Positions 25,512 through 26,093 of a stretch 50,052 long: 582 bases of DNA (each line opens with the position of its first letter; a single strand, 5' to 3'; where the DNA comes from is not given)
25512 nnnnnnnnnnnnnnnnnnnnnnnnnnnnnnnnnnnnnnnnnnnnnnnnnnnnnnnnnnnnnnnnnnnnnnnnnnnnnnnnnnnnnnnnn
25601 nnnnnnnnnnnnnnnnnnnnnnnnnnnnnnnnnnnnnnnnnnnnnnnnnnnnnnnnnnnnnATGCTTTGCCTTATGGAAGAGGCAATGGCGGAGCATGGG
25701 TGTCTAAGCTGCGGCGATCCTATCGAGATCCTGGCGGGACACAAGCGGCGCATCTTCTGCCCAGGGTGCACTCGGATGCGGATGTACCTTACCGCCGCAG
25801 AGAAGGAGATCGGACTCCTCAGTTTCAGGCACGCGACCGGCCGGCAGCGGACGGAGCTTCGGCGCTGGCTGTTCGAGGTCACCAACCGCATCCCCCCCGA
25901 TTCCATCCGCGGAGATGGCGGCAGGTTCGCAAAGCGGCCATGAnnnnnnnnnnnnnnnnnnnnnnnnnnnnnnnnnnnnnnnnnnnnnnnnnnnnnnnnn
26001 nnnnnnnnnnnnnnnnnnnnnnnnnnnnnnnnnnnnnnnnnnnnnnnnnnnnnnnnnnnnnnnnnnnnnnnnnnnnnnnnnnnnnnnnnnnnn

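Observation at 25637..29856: Two DNA methyltransferases, each flanked by small zinc-ribbon ORFs, embedded among tail genes behind their own promoter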

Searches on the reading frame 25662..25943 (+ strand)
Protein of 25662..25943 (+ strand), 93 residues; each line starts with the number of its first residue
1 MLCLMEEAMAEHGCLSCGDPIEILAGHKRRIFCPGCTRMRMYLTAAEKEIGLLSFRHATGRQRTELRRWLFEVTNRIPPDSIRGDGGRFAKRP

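Call 5: search_protein_families(library=pfam, proteins=[window:25662-25943:+], max_evalue=0.1)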
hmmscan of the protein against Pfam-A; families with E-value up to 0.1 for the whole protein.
window:25662-25943:+ (93 aa): 2 families
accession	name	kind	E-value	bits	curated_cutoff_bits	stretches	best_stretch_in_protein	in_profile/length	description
PF24441.1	DUF7560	-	0.0093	16.1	27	1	5-21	21-37/44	Family of unknown function (DUF7560)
PF18256.6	HscB_4_cys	-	0.095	13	26.2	0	14-36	3-23/27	Co-chaperone HscB tetracysteine metal binding motif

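Call 6: search_protein_families(library=phrogs, proteins=[window:25662-25943:+], max_evalue=0.1)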
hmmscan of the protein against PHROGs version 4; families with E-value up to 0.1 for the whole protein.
window:25662-25943:+ (93 aa): 0 families

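Call 35: search_protein_families(library=ncbifam, proteins=[window:25686-25943:+], max_evalue=0.1)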
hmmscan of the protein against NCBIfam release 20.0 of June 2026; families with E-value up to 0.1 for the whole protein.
window:25686-25943:+ (85 aa): 1 family
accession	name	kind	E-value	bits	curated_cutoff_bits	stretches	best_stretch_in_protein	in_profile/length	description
NF000505.2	blaGIL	exception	0.084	12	640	1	29-73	129-173/286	GIL family class A beta-lactamase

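Call 46: find_homologous_proteins(query=window:25686-25943:+, max_evalue=0.01)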
Query window:25686-25943:+ (85 aa): 5 proteins with E <= 0.01 among 5 candidates.
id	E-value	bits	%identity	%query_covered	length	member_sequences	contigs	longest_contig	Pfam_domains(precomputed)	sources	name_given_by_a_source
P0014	8.1e-35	136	69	100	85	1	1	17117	-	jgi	jgi:predicted RNA-binding Zn-ribbon protein involved in translation (DUF1610 family)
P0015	9.1e-35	136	73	100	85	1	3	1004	-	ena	-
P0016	1.0e-32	130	69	100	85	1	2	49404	-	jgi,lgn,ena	-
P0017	6.3e-29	118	62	100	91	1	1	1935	-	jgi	jgi:hypothetical protein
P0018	2.2e-28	116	100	65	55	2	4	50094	-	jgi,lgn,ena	-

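Call 47: find_encoding_contigs(protein=P0017, flank=10000, max_places=3)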
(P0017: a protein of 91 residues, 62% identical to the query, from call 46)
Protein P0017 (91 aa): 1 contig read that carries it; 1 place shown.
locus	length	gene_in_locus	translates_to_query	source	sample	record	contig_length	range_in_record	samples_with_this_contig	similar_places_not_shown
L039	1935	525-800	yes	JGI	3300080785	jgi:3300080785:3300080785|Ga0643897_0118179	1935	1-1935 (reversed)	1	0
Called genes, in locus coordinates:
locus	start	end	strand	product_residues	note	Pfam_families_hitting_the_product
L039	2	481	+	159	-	?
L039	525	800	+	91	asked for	-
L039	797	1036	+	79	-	-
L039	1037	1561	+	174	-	-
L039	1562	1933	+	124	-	?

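Call 48: find_encoding_contigs(protein=P0015, flank=10000, max_places=3)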
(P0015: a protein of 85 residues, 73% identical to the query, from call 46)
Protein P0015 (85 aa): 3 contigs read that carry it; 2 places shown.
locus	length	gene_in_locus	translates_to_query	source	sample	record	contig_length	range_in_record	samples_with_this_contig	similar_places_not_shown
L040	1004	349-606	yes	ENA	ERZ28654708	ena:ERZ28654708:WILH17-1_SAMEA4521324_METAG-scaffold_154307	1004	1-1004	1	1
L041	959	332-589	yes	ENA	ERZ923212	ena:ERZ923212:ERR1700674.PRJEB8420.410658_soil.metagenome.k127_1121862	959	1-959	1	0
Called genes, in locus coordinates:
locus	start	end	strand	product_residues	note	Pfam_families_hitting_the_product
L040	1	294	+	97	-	?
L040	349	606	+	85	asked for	-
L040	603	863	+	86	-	-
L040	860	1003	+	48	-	?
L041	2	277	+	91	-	?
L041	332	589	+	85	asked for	-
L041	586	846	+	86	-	-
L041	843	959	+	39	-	?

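Call 75: predict_structure(alignment_id=A6)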
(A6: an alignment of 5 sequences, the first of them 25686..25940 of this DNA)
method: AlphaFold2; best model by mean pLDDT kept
length: 85 residues; sequences in the alignment: 5
mean_pLDDT: 65.3   pTM: 0.44
mean pLDDT of the five models: 65.3, 60.6, 59.1, 58.4, 58.3
residues with pLDDT >= 90: 0; 70-90: 41; 50-70: 31; < 50: 13
segments of 3 or more residues with pLDDT < 50: 73-85
pLDDT, mean of each block of 10 residues (from residue 1): 67 70 72 72 67 75 64 46 44
secondary structure, 60 per line:
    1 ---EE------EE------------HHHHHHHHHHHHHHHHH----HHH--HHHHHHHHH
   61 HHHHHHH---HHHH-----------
elements in order: H26-42 H52-67 H71-74

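Call 84: search_protein_families(library=padloc, proteins=[window:25686-25943:+, L040:603-863:+], max_evalue=0.01)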
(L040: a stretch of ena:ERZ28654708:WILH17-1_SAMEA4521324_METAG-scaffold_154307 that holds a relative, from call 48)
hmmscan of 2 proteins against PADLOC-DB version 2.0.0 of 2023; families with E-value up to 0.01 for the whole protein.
window:25686-25943:+ (85 aa): 0 families

L040:603-863:+ (86 aa): 0 families

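Call 85: fold_search(model_id=the predicted structure, library=pdb)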
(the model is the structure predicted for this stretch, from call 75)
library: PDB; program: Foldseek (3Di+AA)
matches with E <= 10: 28; with E <= 0.001: 0
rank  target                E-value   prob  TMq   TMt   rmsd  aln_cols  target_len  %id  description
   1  2z3x_A                3.2e+00  0.28  0.46  0.66   5.3        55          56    9  Structure of a Protein-DNA Complex Essential for DNA Protection in Spore of Bacillus Species (released 2008-02-12)
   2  8g4i_B                4.2e+00  0.10  0.36  0.16   8.0        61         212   18  40S ribosomal subunit of the 80S Giardia intestinalis assemblage A ribosome with Emetine bound in V1 conformation (released 2024-10-30)
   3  6dk8_C                4.5e+00  0.08  0.26  0.12   7.6        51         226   20  RetS kinase region without cobalt (released 2019-03-20)
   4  7nac_q                5.4e+00  0.10  0.23  0.07   6.6        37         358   24  State E2 nucleolar 60S ribosomal biogenesis intermediate - Composite model (released 2022-11-09)
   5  6dk7_G                5.4e+00  0.08  0.27  0.12   6.2        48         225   19  RetS histidine kinase region with cobalt (released 2019-03-20)
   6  8g4s_B                5.8e+00  0.08  0.36  0.16   9.0        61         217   18  40S ribosomal subunit of the 80S Giardia intestinalis assemblage A ribosome with Emetine bound in V2 conformation with (released 2024-01-31)
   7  8fvy_B                5.8e+00  0.08  0.35  0.15   8.9        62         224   19  40S subunit of the Giardia lamblia 80S ribosome (released 2024-01-24)
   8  1jde                  6.2e+00  0.15  0.37  0.05   2.4        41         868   17  K22A mutant of pyruvate, phosphate dikinase (released 2001-11-28)
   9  7qu4_A                6.6e+00  0.04  0.21  0.15   7.7        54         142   13  Recombinant Human Fetal Hemoglobin mutant - alpha subunit mutations K11E,K56E,N78D,K90E (released 2023-01-25)
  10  3d36_B                7.0e+00  0.05  0.30  0.15  10.2        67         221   24  How to Switch Off a Histidine Kinase: Crystal Structure of Geobacillus stearothermophilus KinB with the Inhibitor Sda (released 2009-01-13)
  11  5hy8_E                7.0e+00  0.02  0.21  0.16   7.7        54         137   11  Glycation restrains allosteric transition in hemoglobin: The molecular basis of oxidative stress under hyperglycemic c (released 2017-02-01)
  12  6g2h_C                7.5e+00  0.10  0.37  0.04   3.6        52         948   17  Filament of acetyl-CoA carboxylase and BRCT domains of BRCA1 (ACC-BRCT) core at 4.6 A resolution (released 2018-06-13)
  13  3mhh_B                7.5e+00  0.05  0.24  0.22  13.9        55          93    7  Structure of the SAGA Ubp8/Sgf11/Sus1/Sgf73 DUB module (released 2010-04-21)
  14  5jvl_A                8.0e+00  0.09  0.37  0.05   3.6        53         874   15  C4-type pyruvate phospate dikinase: nucleotide binding domain with bound ATP analogue (released 2017-04-05)
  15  6n8m_V                8.6e+00  0.10  0.26  0.06   2.7        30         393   30  Cryo-EM structure of pre-Lsg1 (PL) pre-60S ribosomal subunit (released 2019-03-13)
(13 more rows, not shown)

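Call 95: search_protein_families(library=pfam, proteins=[L040:603-863:+, L039:1037-1561:+], max_evalue=0.01)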
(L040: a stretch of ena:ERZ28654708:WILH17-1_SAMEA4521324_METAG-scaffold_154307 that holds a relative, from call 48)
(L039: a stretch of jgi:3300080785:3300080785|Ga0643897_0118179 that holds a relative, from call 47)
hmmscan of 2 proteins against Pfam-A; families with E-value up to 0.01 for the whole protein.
L040:603-863:+ (86 aa): 1 family
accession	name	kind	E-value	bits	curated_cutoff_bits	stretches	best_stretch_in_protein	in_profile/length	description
PF12802.13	MarR_2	-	0.0008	20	27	1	47-69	38-60/61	MarR family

L039:1037-1561:+ (174 aa): 1 family
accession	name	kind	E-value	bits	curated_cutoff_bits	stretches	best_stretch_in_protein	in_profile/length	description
PF13392.12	HNH_3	-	0.0021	18.1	24.8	1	62-103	4-46/46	HNH endonuclease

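Call 99: search_protein_families(library=pfam, alignment_id=A6, max_evalue=10)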
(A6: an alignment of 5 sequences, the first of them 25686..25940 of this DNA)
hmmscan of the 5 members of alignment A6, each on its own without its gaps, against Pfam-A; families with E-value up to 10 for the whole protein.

A. member 1, window:25686-25940:+ (85 aa): 2 families
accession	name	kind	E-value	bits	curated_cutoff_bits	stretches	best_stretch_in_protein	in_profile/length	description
PF18256.6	HscB_4_cys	-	0.081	13.2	26.2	1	6-28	3-23/27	Co-chaperone HscB tetracysteine metal binding motif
PF04981.18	NMD3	-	0.23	11.4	24.9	1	6-42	1-33/243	NMD3 family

B. families by the number of members that match (of 5 scanned): 13 families
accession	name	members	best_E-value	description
PF18256.6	HscB_4_cys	3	0.00073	Co-chaperone HscB tetracysteine metal binding motif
PF09723.15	Zn_ribbon_8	2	0.059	Zinc ribbon domain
PF01155.25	HypA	2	0.073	Hydrogenase/urease nickel incorporation, metallochaperone, hypA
PF12647.12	RNHCP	2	0.082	RNHCP domain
PF06463.18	Mob_synth_C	2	0.22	Molybdenum Cofactor Synthesis C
PF18912.6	DZR_2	1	0.03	Double zinc ribbon domain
PF19134.6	DUF5817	1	0.069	Domain of unknown function (DUF5817)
PF23663.1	Znf_SCAND3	1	0.1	SCAN domain-containing protein 3-like zinc finger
PF23546.1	Zn_ribbon_TOP3B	1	0.11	DNA topoisomerase 3-beta zinc ribbon domain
PF21459.3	INI1_DNA-bd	1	0.13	SWI/SNF Subunit INI1, DNA binding domain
PF08772.16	Zn_ribbon_NOB1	1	0.19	Nin one binding (NOB1) Zn-ribbon like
PF04981.18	NMD3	1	0.23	NMD3 family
PF08072.16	BDHCT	1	9.9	BDHCT (NUC031) domain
